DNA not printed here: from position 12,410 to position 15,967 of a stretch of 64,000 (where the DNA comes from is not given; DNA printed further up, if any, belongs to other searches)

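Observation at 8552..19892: Non-canonical cytochrome-coupled Rnf-type cluster: two giant beta-propeller/haem proteins, ApbE, a pentahaem cytochrome and rnfC-G-(A/E)-D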

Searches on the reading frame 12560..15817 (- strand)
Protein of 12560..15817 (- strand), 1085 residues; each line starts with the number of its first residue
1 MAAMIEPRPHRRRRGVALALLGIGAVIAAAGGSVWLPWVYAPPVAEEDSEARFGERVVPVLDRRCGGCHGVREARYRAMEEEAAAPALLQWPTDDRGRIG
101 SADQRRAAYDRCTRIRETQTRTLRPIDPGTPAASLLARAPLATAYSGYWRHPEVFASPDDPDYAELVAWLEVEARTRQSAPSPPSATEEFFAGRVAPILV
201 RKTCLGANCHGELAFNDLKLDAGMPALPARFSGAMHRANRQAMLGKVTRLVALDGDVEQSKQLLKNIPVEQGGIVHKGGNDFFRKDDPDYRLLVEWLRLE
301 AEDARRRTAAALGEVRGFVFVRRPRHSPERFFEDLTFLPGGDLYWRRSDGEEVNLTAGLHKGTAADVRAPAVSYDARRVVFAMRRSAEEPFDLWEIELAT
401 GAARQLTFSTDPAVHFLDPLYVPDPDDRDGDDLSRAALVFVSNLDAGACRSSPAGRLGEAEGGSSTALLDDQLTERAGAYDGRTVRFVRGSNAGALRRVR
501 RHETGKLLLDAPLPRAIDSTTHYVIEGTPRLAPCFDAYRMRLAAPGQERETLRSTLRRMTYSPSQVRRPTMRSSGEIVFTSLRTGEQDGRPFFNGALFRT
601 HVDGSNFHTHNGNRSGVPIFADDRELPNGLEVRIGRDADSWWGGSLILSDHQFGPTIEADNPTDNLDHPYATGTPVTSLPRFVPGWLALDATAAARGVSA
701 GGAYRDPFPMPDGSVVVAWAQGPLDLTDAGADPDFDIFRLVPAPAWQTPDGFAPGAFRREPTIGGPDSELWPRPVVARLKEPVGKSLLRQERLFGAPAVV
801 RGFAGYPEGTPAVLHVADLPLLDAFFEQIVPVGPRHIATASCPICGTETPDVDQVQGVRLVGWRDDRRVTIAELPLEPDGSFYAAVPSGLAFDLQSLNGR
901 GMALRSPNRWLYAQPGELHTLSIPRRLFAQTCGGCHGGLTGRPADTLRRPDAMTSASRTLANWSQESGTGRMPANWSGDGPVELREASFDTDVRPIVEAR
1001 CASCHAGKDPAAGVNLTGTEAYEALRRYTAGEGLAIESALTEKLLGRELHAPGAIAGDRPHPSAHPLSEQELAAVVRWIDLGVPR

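Call 5: search_protein_families(library=pfam, max_evalue=0.01, proteins=[window:12563-15817:-])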
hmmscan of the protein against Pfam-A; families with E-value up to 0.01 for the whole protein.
seq(1085 aa): 5 families
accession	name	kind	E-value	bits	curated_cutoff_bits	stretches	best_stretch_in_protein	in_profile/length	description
PF00034.26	Cytochrom_C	-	1.2e-09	39.8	21.3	0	996-1079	7-86/90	Cytochrome c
PF13442.11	Cytochrome_CBB3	-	2.9e-09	37.6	27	1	924-975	6-51/68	Cytochrome C oxidase, cbb3-type, subunit III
PF18582.6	HZS_alpha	-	1.2e-06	29.4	26.6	1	867-919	39-91/98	Hydrazine synthase alpha subunit middle domain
PF22297.1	PccH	-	0.00025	21.6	24.4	0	989-1011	2-24/133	PccH Cytochrome c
PF14522.11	Cytochrome_C7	-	0.0092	16.2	24.8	0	930-1010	14-53/67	Cytochrome c7 and related cytochrome c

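Call 6: search_protein_families(library=ncbifam, max_evalue=0.01, proteins=[window:12560-15817:-])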
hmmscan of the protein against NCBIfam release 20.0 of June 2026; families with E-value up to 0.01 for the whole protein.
window:12560-15817:- (1085 aa): 2 families
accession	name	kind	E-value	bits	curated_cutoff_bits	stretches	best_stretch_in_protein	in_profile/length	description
NF052339.1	hydrazine_alpha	equivalog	1.6e-10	39.5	800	0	983-1021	664-699/804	hydrazine synthase subunit alpha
TIGR01904.2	GSu_C4xC__C2xCH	domain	0.0001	22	27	0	64-79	51-66/73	CxxxxCH/CxxCH domain c-type cytochrome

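Call 11: find_homologous_proteins(query=window:12560-15817:-, max_evalue=0.00001)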
Query window:12560-15817:- (1085 aa): 93 proteins with E <= 0.00001 among 8000 candidates.
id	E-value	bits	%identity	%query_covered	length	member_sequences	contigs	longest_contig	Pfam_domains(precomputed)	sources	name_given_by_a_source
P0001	0.0e+0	2493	100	100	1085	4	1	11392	PF18582.7,PF13442.12,PF00034.27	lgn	-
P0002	0.0e+0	1886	76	99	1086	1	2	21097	PF18582.7,PF13442.12,PF00034.27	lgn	-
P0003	0.0e+0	1433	61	96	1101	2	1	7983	PF22297.2,PF18582.7,PF13442.12,PF00034.27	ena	-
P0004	0.0e+0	1426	60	96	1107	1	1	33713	PF22297.2,PF18582.7,PF13442.12,PF00034.27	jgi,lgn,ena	-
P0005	0.0e+0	1425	59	99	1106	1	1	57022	PF18582.7,PF13442.12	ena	-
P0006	0.0e+0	1422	61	95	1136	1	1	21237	PF22297.2,PF18582.7,PF13442.12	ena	-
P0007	0.0e+0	1411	61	95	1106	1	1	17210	PF18582.7,PF13442.12,PF00034.27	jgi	jgi:hypothetical protein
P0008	0.0e+0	1410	58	98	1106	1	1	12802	PF22297.2,PF18582.7,PF13442.12,PF00034.27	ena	-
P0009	0.0e+0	1401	60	95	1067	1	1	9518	PF22297.2,PF18582.7,PF13442.12,PF00034.27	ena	-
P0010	0.0e+0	1397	60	95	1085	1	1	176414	PF22297.2,PF18582.7,PF13442.12,PF00034.27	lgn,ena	-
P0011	0.0e+0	1393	59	96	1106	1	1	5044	PF18582.7,PF13442.12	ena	-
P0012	0.0e+0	1392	57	100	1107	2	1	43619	PF22297.2,PF18582.7,PF13442.12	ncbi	-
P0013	0.0e+0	1391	59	99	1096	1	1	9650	PF18582.7,PF13442.12,PF00034.27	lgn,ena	-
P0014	0.0e+0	1385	61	95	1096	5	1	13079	PF18582.7,PF13442.12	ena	-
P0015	0.0e+0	1383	59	95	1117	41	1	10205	PF18582.7,PF13442.12,PF00034.27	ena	-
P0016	0.0e+0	1374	60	97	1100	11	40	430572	PF22297.2,PF13442.12,PF00034.27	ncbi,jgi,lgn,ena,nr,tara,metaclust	ncbi:MAG: hypothetical protein QGF21_00250 [Vicinamibacterales bacterium]|nr:hypothetical protein [A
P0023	0.0e+0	1332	59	96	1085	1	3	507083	PF13442.12,PF00034.27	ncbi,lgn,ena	ncbi:MAG: hypothetical protein AAB074_14810 [Planctomycetota bacterium]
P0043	0.0e+0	1213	54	99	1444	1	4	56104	PF22297.2,PF18582.7,PF02424.21,PF13442.12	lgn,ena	-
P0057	0.0e+0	1139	50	95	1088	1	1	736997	PF22297.2,PF13442.12,PF00034.27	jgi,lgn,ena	-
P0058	0.0e+0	1138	50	96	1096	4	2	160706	PF18582.7,PF13442.12,PF00034.27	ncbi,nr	ncbi:MAG: hypothetical protein GY746_00920 [Gammaproteobacteria bacterium]|nr:hypothetical protein [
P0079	4.4e-173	596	38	98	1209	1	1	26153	PF18582.7,PF13442.12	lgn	-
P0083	1.7e-140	488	33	99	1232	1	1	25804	PF18582.7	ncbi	ncbi:MAG: hypothetical protein ABII00_14465 [Elusimicrobiota bacterium]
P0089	6.0e-42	162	26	38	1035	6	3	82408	PF26549.1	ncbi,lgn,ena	-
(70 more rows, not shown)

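Call 12: find_encoding_contigs(protein=P0016, flank=10000, max_places=3)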
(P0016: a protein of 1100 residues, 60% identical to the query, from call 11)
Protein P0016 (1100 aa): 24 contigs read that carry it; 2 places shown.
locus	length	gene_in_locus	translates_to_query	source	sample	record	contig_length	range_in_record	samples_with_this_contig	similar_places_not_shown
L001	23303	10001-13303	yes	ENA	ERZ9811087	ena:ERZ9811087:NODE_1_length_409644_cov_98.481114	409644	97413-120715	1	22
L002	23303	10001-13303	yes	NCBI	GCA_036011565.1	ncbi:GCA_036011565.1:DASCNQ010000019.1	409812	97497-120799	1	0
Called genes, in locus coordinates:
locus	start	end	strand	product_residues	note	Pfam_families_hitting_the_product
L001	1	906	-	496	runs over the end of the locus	PF03553:Na_H_antiporter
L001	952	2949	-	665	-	PF04405:ScdA_N, PF05940:NnrS, PF08984:DUF1858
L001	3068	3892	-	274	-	-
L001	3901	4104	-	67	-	PF24307:DUF7486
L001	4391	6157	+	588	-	PF21623:HK_sensor_dom_bact, PF07730:HisKA_3 (weak), PF02518:HATPase_c, PF13581:HATPase_c_2 (weak)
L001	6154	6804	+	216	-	PF00072:Response_reg, PF00196:GerE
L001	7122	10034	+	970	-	PF21783:YNCE (faint)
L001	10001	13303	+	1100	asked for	PF00034:Cytochrom_C (faint), PF13442:Cytochrome_CBB3 (faint), PF22297:PccH (faint)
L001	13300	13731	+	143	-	-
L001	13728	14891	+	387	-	PF13375:RnfC_N, PF01512:Complex1_51K, PF10531:SLBB, PF12838:Fer4_7 (faint), PF13183:Fer4_8 (faint), PF13187:Fer4_9 (weak), PF13237:Fer4_10 (weak)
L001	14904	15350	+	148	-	PF04205:FMN_bind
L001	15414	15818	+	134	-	-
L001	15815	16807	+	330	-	PF03116:NQR2_RnfD_RnfE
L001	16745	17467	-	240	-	PF00106:adh_short, PF01370:Epimerase (weak), PF08659:KR, PF13561:adh_short_C2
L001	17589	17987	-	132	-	PF01042:Ribonuc_L-PSP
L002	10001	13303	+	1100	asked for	PF00034:Cytochrom_C (faint), PF13442:Cytochrome_CBB3 (faint), PF22297:PccH (faint)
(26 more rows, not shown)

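Call 13: find_encoding_contigs(protein=P0058, flank=10000, max_places=2)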
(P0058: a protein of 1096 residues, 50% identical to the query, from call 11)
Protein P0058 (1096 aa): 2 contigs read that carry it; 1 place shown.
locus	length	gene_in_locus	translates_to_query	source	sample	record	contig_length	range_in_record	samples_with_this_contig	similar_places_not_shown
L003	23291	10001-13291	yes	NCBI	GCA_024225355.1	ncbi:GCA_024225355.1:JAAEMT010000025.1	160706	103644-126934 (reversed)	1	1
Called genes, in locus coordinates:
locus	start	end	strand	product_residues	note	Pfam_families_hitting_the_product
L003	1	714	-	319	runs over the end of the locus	-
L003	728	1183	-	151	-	PF12802:MarR_2 (weak)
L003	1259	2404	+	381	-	PF00355:Rieske, PF19112:VanA_C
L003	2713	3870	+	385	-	PF00355:Rieske, PF19112:VanA_C (faint)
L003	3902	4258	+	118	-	PF02627:CMD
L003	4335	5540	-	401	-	PF00355:Rieske, PF19112:VanA_C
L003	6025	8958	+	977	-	PF10282:Lactonase (faint), PF25174:Beta-prop_THOC3 (faint), PF21783:YNCE (faint)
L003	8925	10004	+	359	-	PF02424:ApbE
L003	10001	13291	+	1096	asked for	PF00034:Cytochrom_C (faint), PF13442:Cytochrome_CBB3 (faint), PF18582:HZS_alpha (weak)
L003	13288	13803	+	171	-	-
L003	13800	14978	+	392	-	PF13375:RnfC_N (faint), PF01512:Complex1_51K, PF10531:SLBB (faint), PF12838:Fer4_7 (faint), PF13484:Fer4_16 (faint), PF12837:Fer4_6 (weak), PF13187:Fer4_9 (weak), PF13237:Fer4_10, +3 more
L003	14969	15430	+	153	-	PF04205:FMN_bind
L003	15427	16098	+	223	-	-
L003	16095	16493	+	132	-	-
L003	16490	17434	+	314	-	PF03116:NQR2_RnfD_RnfE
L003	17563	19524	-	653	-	PF02743:dCache_1, PF21623:HK_sensor_dom_bact, PF02518:HATPase_c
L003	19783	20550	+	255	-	PF05721:PhyH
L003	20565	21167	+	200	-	PF07298:NnrU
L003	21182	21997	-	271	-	-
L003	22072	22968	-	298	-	-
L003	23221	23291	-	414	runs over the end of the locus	PF13372:Alginate_exp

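Call 24: search_solved_structures(query=window:12560-15817:-, max_evalue=1, show_alignments=2)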
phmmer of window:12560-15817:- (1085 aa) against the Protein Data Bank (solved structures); distinct sequences matched with E-value up to 1: 1.
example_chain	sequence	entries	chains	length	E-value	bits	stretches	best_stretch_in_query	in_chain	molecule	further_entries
5c2v_A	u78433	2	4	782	0.00025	22.3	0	984-1020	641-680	HYDRAZINE SYNTHASE ALPHA SUBUNIT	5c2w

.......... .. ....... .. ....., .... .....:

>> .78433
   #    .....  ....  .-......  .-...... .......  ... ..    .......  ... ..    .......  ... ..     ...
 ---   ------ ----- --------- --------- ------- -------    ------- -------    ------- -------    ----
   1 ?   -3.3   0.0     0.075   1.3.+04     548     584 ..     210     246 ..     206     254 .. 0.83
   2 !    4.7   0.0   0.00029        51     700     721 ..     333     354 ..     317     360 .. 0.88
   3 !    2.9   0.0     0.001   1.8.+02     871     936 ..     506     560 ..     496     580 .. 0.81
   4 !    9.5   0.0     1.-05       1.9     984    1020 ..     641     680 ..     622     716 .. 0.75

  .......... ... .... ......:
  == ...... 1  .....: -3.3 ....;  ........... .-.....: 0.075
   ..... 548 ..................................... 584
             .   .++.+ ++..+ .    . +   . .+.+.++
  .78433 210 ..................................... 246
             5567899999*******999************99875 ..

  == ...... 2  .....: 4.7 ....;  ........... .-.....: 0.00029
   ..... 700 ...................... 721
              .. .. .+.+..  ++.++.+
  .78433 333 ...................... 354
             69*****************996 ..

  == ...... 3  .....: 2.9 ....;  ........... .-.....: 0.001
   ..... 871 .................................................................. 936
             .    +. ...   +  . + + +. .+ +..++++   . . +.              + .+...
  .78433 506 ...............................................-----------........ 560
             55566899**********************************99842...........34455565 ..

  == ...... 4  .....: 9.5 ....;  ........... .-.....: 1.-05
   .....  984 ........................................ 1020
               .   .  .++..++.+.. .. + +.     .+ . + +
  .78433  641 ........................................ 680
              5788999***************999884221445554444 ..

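Call 27: search_solved_structures(query=A1, max_evalue=1, show_alignments=1)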
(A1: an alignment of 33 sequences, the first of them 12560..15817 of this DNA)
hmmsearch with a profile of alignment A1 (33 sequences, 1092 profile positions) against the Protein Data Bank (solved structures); distinct sequences matched with E-value up to 1: 13.
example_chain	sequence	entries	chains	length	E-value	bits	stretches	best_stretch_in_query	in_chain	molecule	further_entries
5c2v_A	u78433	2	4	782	5.4e-28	100.4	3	982-1085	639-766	HYDRAZINE SYNTHASE ALPHA SUBUNIT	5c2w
4rlr_A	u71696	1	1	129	0.0059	17.5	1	987-1012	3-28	Cytochrome c, 1 heme-binding site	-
3mk7_C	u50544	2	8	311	0.094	13.5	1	919-959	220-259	Cytochrome c oxidase, cbb3-type, subunit P | Cbb3-type cytochrome c oxidase subunit CcoP1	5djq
6pnv_A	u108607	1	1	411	0.22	12.3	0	361-419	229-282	Tol-Pal system protein TolB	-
1crz_A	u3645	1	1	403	0.57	10.9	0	361-419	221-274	TOLB PROTEIN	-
2w8b_B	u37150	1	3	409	0.6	10.9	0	361-419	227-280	PROTEIN TOLB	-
2w8b_A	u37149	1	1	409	0.6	10.9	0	361-419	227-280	PROTEIN TOLB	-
2hqs_A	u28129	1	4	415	0.62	10.8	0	361-419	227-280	Protein tolB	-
4jml_A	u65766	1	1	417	0.62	10.8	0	361-419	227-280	Protein TolB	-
2bkl_A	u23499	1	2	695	0.65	10.7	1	314-400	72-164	PROLYL ENDOPEPTIDASE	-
7nst_E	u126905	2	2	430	0.67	10.7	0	361-419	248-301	Tol-Pal system protein TolB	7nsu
3iax_A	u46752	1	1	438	0.7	10.6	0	361-419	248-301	Protein tolB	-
1c5k_A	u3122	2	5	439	0.71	10.6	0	361-419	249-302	PROTEIN (TOLB PROTEIN) | PROTEIN TOLB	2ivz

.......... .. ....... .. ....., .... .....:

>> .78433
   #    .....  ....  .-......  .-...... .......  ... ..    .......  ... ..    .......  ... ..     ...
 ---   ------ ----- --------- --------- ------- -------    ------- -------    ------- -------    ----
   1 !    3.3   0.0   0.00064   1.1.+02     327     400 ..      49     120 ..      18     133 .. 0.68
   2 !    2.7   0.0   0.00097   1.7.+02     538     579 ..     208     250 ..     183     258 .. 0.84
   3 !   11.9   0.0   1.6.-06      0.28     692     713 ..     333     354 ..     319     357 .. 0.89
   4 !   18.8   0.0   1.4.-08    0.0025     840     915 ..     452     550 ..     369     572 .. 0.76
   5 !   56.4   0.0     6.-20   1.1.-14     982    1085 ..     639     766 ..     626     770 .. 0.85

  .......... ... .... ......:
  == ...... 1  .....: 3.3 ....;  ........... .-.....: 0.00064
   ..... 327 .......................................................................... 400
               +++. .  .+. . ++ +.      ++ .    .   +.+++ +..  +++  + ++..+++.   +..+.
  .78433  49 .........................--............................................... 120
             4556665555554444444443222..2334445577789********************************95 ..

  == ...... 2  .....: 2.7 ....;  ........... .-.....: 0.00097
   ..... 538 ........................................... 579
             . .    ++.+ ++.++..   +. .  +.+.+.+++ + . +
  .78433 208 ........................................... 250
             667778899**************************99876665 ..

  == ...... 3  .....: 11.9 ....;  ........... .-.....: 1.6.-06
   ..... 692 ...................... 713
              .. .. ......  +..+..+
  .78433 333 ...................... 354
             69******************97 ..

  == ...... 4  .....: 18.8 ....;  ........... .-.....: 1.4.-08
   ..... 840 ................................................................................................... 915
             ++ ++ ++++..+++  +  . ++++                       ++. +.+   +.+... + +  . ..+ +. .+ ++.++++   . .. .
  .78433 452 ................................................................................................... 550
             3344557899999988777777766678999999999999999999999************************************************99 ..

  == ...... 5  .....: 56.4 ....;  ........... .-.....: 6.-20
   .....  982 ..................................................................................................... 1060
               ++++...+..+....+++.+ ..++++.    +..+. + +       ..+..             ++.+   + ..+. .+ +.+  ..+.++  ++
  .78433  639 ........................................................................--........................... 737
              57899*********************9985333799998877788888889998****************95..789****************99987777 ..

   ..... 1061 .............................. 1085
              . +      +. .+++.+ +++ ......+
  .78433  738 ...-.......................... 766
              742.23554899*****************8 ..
